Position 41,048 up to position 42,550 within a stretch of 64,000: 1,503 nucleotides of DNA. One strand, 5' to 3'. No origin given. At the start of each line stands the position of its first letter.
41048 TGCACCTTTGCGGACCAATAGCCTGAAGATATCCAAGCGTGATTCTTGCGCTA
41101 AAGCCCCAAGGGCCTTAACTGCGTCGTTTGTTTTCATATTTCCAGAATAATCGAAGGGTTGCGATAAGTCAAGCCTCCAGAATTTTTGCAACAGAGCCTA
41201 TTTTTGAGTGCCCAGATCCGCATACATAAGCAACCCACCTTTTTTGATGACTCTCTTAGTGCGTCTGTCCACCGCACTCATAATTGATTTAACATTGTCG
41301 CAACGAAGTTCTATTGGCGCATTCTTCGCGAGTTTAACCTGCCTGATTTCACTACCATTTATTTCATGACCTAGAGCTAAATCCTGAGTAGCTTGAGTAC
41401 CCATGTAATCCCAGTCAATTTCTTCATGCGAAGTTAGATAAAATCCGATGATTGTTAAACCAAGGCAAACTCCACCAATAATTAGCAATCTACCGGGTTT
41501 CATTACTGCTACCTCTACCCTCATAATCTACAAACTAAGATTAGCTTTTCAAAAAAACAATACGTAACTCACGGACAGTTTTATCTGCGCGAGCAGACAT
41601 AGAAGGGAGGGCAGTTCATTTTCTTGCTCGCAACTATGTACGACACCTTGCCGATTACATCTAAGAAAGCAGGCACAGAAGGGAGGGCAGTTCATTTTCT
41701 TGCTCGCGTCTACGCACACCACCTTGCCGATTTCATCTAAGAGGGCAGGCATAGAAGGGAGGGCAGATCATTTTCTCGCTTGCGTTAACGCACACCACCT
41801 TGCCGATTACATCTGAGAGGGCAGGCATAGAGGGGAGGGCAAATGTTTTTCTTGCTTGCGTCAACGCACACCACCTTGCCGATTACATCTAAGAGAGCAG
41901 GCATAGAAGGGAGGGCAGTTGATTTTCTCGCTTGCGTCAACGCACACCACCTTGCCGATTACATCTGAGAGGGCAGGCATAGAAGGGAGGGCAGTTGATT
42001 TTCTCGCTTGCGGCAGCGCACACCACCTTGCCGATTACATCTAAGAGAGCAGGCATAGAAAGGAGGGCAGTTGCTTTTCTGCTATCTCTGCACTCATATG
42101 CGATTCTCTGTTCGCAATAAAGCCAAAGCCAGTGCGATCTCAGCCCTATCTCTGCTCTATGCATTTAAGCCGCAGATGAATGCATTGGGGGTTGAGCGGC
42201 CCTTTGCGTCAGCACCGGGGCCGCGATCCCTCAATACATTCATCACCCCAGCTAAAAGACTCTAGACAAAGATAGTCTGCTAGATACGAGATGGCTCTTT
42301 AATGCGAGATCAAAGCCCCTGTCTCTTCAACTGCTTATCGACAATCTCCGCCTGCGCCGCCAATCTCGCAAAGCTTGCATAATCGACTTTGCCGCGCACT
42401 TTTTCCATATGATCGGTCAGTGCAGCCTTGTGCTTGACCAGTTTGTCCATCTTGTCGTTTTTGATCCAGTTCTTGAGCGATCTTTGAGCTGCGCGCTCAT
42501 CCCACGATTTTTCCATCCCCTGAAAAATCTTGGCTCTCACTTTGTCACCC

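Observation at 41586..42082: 76-bp tandem repeat array (about 6.5 copies) in the upstream region of the ars operon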

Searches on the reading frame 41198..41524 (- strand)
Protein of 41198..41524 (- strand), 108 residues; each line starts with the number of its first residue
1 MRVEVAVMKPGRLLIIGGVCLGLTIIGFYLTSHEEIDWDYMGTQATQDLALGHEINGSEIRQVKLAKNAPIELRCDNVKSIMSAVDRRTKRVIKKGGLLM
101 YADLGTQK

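Call 8: search_protein_families(library=pfam, proteins=[window:41198-41524:-], max_evalue=0.01)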
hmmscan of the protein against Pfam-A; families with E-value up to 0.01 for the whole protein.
window:41198-41524:- (108 aa): 0 families

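Call 12: find_encoding_contigs(protein=window:41198-41524:-, flank=6000, max_places=10)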
Protein window:41198-41524:- (108 aa): 23 contigs read that carry it; 10 places shown.
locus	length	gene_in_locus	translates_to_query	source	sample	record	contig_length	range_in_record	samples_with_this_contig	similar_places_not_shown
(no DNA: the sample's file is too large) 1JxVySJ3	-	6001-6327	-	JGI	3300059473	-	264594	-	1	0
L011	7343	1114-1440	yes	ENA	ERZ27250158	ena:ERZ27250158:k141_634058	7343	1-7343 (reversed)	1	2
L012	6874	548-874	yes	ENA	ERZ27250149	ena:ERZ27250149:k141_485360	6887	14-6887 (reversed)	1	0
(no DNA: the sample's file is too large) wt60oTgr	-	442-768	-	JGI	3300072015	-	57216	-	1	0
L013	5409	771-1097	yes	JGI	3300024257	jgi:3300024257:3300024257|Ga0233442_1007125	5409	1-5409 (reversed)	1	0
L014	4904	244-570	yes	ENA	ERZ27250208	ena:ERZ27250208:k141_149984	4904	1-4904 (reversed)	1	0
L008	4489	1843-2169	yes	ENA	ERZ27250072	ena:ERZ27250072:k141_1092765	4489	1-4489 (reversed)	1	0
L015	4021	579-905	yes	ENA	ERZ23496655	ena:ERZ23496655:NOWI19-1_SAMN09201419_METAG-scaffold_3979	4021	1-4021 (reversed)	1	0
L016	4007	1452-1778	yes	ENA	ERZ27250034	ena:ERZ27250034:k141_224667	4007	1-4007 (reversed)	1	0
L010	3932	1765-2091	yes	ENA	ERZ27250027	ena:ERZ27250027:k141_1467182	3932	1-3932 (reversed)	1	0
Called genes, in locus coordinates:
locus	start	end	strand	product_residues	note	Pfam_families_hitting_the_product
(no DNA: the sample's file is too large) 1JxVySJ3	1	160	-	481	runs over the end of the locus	PF02934:GatB_N, PF02637:GatB_Yqey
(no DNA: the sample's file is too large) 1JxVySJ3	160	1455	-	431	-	PF02470:MlaD, PF06103:DUF948 (faint)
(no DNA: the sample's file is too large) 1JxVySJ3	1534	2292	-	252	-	PF00005:ABC_tran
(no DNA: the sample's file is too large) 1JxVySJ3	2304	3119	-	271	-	PF02405:MlaE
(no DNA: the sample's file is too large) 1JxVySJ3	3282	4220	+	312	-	PF02163:Peptidase_M50 (faint)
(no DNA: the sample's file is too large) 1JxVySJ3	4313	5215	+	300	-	-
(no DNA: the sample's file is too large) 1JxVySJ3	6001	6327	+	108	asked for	-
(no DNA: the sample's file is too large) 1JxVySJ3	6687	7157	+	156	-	PF00903:Glyoxalase (weak)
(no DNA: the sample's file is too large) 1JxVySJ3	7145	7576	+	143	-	PF01451:LMWPc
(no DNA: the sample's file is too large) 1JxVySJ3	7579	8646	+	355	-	PF01758:SBF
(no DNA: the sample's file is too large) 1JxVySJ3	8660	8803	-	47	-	-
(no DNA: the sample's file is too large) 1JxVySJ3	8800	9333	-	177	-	PF00589:Phage_integrase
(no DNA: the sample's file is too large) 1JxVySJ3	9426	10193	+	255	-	PF03050:DDE_Tnp_IS66 (weak), PF00665:rve (faint), PF13610:DDE_Tnp_IS240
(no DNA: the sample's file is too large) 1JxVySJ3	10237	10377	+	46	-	-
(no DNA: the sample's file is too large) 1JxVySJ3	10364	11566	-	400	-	PF14903:WG_beta_rep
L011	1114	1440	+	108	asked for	-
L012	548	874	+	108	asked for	-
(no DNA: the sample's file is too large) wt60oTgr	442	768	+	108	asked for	-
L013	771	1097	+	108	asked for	-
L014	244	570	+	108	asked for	-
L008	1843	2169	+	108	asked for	-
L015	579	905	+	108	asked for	-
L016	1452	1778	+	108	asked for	-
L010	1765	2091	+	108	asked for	-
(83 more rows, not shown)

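Call 31: find_homologous_proteins(query=window:41198-41524:-, max_evalue=0.01)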
Query window:41198-41524:- (108 aa): 4 proteins with E <= 0.01 among 4 candidates.
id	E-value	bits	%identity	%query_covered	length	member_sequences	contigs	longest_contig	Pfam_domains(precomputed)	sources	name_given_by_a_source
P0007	4.7e-49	182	90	89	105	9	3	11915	-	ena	-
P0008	1.5e-28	117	61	94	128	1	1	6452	-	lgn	-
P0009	5.0e-27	112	60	93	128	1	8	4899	-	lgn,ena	-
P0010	3.1e-24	103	54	89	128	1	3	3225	-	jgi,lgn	-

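Call 32: find_encoding_contigs(protein=P0008, flank=6000, max_places=3)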
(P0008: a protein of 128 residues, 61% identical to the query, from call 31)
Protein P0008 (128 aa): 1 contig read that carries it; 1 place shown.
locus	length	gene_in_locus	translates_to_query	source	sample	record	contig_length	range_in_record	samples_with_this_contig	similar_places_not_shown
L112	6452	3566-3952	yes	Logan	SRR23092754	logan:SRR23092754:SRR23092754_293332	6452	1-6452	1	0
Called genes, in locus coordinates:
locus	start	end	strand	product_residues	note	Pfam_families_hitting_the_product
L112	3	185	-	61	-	?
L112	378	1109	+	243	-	-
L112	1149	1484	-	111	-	-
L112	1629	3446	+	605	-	-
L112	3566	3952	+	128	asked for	-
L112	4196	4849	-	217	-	PF00589:Phage_integrase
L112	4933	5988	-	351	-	PF26900:Phage_lambda_Ea47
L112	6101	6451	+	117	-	?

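Call 33: find_encoding_contigs(protein=P0009, flank=6000, max_places=5)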
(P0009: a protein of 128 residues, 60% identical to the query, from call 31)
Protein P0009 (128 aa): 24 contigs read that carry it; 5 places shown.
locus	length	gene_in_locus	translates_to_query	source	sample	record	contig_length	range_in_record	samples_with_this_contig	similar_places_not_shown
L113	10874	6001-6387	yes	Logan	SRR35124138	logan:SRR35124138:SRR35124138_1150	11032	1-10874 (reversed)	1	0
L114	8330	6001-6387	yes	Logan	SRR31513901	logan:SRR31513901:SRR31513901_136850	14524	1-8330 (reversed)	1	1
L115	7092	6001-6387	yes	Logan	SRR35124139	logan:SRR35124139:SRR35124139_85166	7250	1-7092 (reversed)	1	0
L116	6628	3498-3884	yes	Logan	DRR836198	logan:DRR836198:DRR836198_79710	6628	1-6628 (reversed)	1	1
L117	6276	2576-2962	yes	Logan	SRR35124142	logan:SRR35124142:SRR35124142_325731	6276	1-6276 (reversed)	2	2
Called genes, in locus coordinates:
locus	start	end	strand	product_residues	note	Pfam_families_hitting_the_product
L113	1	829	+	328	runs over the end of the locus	?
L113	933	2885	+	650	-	-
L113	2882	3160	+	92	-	-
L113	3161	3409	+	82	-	-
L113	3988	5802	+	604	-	-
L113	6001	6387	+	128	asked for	-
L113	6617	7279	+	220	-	-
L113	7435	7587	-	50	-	-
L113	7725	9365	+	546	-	-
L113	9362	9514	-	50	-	-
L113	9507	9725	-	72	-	-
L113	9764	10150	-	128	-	PF02452:PemK_toxin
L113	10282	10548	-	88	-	-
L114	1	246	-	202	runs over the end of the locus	-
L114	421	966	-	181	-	PF00239:Resolvase, PF02796:HTH_7, PF13936:HTH_38 (weak), PF13384:HTH_23 (weak)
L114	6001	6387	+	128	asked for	-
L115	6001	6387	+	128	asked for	-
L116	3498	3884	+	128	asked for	-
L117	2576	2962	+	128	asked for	-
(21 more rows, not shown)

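Call 34: find_encoding_contigs(protein=P0010, flank=6000, max_places=3)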
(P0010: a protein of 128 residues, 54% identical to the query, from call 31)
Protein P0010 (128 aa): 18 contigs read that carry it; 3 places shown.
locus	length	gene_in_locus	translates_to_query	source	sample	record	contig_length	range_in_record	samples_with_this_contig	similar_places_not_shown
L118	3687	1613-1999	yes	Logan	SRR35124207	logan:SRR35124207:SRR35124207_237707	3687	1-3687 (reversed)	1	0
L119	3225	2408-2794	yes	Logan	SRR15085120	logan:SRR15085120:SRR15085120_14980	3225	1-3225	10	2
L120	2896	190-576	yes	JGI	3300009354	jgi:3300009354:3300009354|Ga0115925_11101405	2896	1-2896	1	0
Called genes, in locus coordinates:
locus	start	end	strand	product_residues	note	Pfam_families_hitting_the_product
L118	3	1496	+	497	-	?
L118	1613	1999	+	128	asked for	-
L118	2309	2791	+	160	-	-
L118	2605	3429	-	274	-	-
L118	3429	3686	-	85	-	?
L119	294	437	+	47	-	-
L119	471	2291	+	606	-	-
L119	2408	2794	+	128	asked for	-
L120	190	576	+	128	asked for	-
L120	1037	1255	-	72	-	-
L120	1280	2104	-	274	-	-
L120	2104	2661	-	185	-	-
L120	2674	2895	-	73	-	?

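Call 35: find_encoding_contigs(protein=P0007, flank=6000, max_places=4)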
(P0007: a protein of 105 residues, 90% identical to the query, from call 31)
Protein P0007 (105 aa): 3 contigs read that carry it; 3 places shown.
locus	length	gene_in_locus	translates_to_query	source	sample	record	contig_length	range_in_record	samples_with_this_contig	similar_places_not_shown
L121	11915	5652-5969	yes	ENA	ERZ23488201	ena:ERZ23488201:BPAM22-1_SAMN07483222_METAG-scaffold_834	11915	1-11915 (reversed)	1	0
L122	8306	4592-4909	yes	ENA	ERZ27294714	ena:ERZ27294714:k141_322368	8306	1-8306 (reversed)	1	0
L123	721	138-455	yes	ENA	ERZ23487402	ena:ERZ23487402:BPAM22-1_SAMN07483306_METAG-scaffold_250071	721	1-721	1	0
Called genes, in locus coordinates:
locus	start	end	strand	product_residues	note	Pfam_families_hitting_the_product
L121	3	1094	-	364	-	?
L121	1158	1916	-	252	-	PF00005:ABC_tran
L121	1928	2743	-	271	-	PF02405:MlaE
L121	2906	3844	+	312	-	PF02163:Peptidase_M50 (faint)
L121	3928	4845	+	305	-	-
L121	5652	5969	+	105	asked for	-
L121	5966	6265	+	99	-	PF12840:HTH_20, PF01022:HTH_5 (weak)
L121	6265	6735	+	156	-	PF00903:Glyoxalase (weak)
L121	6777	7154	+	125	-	PF01451:LMWPc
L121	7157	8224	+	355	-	PF01758:SBF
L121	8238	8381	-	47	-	-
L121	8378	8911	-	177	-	PF00589:Phage_integrase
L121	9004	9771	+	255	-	PF03050:DDE_Tnp_IS66 (weak), PF00665:rve (faint), PF13610:DDE_Tnp_IS240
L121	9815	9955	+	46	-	-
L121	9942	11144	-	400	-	PF14903:WG_beta_rep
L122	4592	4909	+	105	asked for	-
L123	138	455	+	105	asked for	-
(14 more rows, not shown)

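Call 44: search_protein_families(library=phrogs, proteins=[window:41198-41524:-, L113:3988-5802:+, L113:6001-6387:+, L113:6617-7279:+, L113:7725-9365:+, L113:933-2885:+, L120:1280-2104:-, L120:2104-2661:-, L112:378-1109:+], max_evalue=0.01)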
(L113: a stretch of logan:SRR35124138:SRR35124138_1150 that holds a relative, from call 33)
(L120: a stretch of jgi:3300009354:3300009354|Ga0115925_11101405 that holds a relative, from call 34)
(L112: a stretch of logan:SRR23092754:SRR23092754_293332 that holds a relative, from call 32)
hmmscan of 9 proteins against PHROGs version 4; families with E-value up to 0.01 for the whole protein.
window:41198-41524:- (108 aa): 0 families

L113:3988-5802:+ (604 aa): 0 families

L113:6001-6387:+ (128 aa): 0 families

L113:6617-7279:+ (220 aa): 2 families
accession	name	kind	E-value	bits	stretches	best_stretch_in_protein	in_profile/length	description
phrog_2474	-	transcription regulation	0.00086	20.2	1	65-96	45-76/118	MerR-like transcriptional regulator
phrog_38492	-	unknown function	0.0078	17.4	0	67-87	42-61/69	-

L113:7725-9365:+ (546 aa): 1 family
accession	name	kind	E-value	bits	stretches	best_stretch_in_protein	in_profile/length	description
phrog_8723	-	unknown function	0.0033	18.1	1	357-390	31-65/251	-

L113:933-2885:+ (650 aa): 0 families

L120:1280-2104:- (274 aa): 0 families

L120:2104-2661:- (185 aa): 0 families

L112:378-1109:+ (243 aa): 0 families

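Call 45: search_protein_families(library=pfam, proteins=[L113:3988-5802:+, L113:6001-6387:+, L113:6617-7279:+, L113:7725-9365:+, L113:933-2885:+, L120:1280-2104:-, L120:2104-2661:-, L112:378-1109:+, L118:3-1496:+], max_evalue=0.1)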
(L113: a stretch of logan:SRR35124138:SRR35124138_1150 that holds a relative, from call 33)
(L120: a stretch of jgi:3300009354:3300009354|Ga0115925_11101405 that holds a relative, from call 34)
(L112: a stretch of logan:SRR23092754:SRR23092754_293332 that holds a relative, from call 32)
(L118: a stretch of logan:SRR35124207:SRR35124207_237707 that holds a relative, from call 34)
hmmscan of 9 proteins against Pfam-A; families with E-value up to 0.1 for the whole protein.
L113:3988-5802:+ (604 aa): 0 families

L113:6001-6387:+ (128 aa): 0 families

L113:6617-7279:+ (220 aa): 6 families
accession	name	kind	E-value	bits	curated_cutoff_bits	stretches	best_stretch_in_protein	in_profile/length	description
PF12728.13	HTH_17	-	0.00023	21.8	27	1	68-113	1-42/51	Helix-turn-helix domain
PF08281.18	Sigma70_r4_2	-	0.0011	19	25.7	1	70-92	28-50/54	Sigma-70, region 4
PF07638.17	Sigma70_ECF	-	0.0021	18.4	21.1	1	42-90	127-173/185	ECF sigma factor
PF25026.1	Asd-4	-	0.014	15.9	29.1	0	158-195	41-78/80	Asd-4-like domain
PF19187.6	HTH_PafC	-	0.057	13.7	32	0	66-136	16-76/115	PafC helix-turn-helix domain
PF13404.12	HTH_AsnC-type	-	0.089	13.1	27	0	66-91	15-40/42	AsnC-type helix-turn-helix domain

L113:7725-9365:+ (546 aa): 6 families
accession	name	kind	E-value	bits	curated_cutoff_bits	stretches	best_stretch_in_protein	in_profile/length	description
PF13384.12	HTH_23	-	2.8e-05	24.2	24.6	1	353-395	2-42/50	Homeodomain-like domain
PF00440.29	TetR_N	-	0.002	18.3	24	1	357-390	2-36/47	Bacterial regulatory proteins, tetR family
PF00356.27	LacI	-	0.01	16.1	27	1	376-389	5-18/46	Bacterial regulatory proteins, lacI family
PF13551.12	HTH_29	-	0.028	15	28.1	1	358-395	2-37/64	Winged helix-turn helix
PF02796.21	HTH_7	-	0.047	14.3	23.8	0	356-387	10-38/45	Helix-turn-helix domain of resolvase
PF13412.12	HTH_24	-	0.081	12.9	21.9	0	371-390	18-37/48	Winged helix-turn-helix DNA-binding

L113:933-2885:+ (650 aa): 2 families
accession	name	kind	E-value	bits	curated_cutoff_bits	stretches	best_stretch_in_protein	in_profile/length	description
PF05823.17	Gp-FAR-1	-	0.036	14.9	29.2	0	167-280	42-144/149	Nematode fatty acid retinoid binding protein (Gp-FAR-1)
PF05066.19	HARE-HTH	-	0.037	14.8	25.9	0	70-99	6-34/71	HB1, ASXL, restriction endonuclease HTH domain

L120:1280-2104:- (274 aa): 0 families

L120:2104-2661:- (185 aa): 1 family
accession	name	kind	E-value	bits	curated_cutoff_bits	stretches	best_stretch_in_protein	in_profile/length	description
PF00350.29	Dynamin_N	-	0.069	13.6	27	1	70-180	59-162/168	Dynamin family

L112:378-1109:+ (243 aa): 0 families

L118:3-1496:+ (497 aa): 0 families

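Call 54: find_homologous_proteins(query=A1, max_evalue=0.01)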
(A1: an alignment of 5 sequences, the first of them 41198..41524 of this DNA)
Query A1 (5 sequences) (108 aa, profile of the alignment): 6 proteins with E <= 0.01 among 3538 candidates.
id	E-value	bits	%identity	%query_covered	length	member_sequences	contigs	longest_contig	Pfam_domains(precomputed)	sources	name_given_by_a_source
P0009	3.1e-70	252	60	93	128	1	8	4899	-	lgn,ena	-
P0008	3.3e-70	252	61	94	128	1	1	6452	-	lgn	-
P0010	2.3e-68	246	54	89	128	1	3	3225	-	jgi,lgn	-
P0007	1.2e-46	175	90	89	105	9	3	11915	-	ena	-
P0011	2.0e-38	149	43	88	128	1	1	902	-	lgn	-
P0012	1.2e-31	127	54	62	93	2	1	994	PF08666.18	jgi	jgi:flagella basal body P-ring formation protein FlgA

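Call 55: find_encoding_contigs(protein=P0011, flank=6000, max_places=3)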
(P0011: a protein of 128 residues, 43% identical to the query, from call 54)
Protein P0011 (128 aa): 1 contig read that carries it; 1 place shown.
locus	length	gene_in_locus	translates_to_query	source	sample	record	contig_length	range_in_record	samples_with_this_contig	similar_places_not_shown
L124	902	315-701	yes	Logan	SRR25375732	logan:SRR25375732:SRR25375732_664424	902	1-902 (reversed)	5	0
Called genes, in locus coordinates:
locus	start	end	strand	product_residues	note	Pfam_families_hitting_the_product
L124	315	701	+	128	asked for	-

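Call 56: find_encoding_contigs(protein=P0012, flank=6000, max_places=3)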
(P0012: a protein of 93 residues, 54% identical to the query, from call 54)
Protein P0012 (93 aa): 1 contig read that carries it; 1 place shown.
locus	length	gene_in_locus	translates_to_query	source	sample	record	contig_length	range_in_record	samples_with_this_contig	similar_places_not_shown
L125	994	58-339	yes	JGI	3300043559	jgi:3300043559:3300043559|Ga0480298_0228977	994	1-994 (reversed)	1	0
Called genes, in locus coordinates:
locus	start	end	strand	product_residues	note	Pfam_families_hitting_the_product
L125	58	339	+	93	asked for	PF08666:SAF (faint)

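Call 66: search_protein_families(library=pfam, alignment_id=A2, max_evalue=5)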
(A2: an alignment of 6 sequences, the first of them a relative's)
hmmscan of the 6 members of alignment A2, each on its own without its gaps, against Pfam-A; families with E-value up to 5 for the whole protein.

A. member 1, P0009 (128 aa): 1 family
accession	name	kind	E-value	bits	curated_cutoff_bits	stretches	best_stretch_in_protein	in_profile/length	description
PF22660.2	RS_preATP-grasp-like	-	0.19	12.6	27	1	24-68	40-84/98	Ribonucleotide synthetase preATP-grasp domain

B. families by the number of members that match (of 6 scanned): 9 families
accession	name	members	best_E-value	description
PF08666.17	SAF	3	3.1e-05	SAF domain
PF00856.33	SET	2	0.0076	SET domain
PF18119.6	RIG-I_C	1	0.016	RIG-I receptor C-terminal domain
PF17872.7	AAA_lid_10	1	0.099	AAA lid domain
PF10083.14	DUF2321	1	0.15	Uncharacterized protein conserved in bacteria (DUF2321)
PF01568.27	Molydop_binding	1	0.17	Molydopterin dinucleotide binding domain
PF17255.8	EbsA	1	0.17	EbsA-like protein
PF22660.2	RS_preATP-grasp-like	1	0.19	Ribonucleotide synthetase preATP-grasp domain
PF02491.25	SHS2_FTSA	1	0.31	SHS2 domain inserted in FTSA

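Call 67: search_solved_structures(query=A2, max_evalue=5)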
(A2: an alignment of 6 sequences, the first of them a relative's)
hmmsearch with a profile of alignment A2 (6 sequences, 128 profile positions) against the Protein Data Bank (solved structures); distinct sequences matched with E-value up to 5: 2.
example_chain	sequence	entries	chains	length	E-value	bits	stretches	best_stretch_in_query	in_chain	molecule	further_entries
2ars_A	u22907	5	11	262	0.49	13.3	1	18-37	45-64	Lipoate-protein ligase A | PUTATIVE LIPOATE PROTEIN LIGASE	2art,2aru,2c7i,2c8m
3r07_A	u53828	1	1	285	0.62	13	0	18-37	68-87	Lipoate-protein ligase A subunit 1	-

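Call 84: find_related_loci(query=A2, collection=viral_contigs, flank=5000)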
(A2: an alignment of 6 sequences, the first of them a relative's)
Query A2 (128 aa) in viral_contigs; peptide patterns used: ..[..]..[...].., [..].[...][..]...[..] (x = any residue, [..] = any of these).
32 stretches matched a pattern, but none encodes a relative of the query by tblastn (E <= 1e-3).
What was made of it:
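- Tried and rejected: There are no viral relatives (call 84) and no informative PHROGs or Pfam hits for its neighbours (calls 44, 45).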

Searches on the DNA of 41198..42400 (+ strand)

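Call 61: search_dna_similar(query=window:41560-42320:+, collection=plasmids, mode=distant, max_evalue=0.01, max_rows=10)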
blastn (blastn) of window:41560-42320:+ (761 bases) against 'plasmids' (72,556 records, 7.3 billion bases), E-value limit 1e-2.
No match.

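Call 62: search_dna_similar(query=window:41560-42320:+, collection=phages, mode=distant, max_evalue=0.01, max_rows=10)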
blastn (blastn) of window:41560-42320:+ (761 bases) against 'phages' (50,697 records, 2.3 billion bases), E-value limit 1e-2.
No match.
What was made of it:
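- Tried and rejected: BLAST against plasmids and phages found no match (calls 61, 62).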

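Call 78: search_rna_families(source=window, start=41400, end=42400, threshold=evalue, max_evalue=5)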
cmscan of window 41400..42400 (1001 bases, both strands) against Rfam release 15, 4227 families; matches with E-value up to 5: 2.
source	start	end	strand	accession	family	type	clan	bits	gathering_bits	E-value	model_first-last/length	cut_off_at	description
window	42174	42245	-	RF00981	mir-939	Gene; miRNA;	-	19.8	84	1.6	1-82/82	no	mir-939 microRNA precursor family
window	42173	42246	-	RF02009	mir-987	Gene; miRNA;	-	17.7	98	2.6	1-92/92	no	mir-987 microRNA precursor family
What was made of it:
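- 42173..42246 (-): Strong hairpin between the stop of the 305-aa gene and the array. It is probably a 3' end or terminator-type structure of that gene, but it has no U-tract. Call 78 gives only generic hairpin hits.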

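Call 79: search_rna_families(source=L120, start=560, end=1300, threshold=evalue, max_evalue=5)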
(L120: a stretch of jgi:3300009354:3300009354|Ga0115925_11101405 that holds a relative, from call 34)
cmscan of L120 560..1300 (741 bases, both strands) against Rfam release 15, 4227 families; matches with E-value up to 5: 0.
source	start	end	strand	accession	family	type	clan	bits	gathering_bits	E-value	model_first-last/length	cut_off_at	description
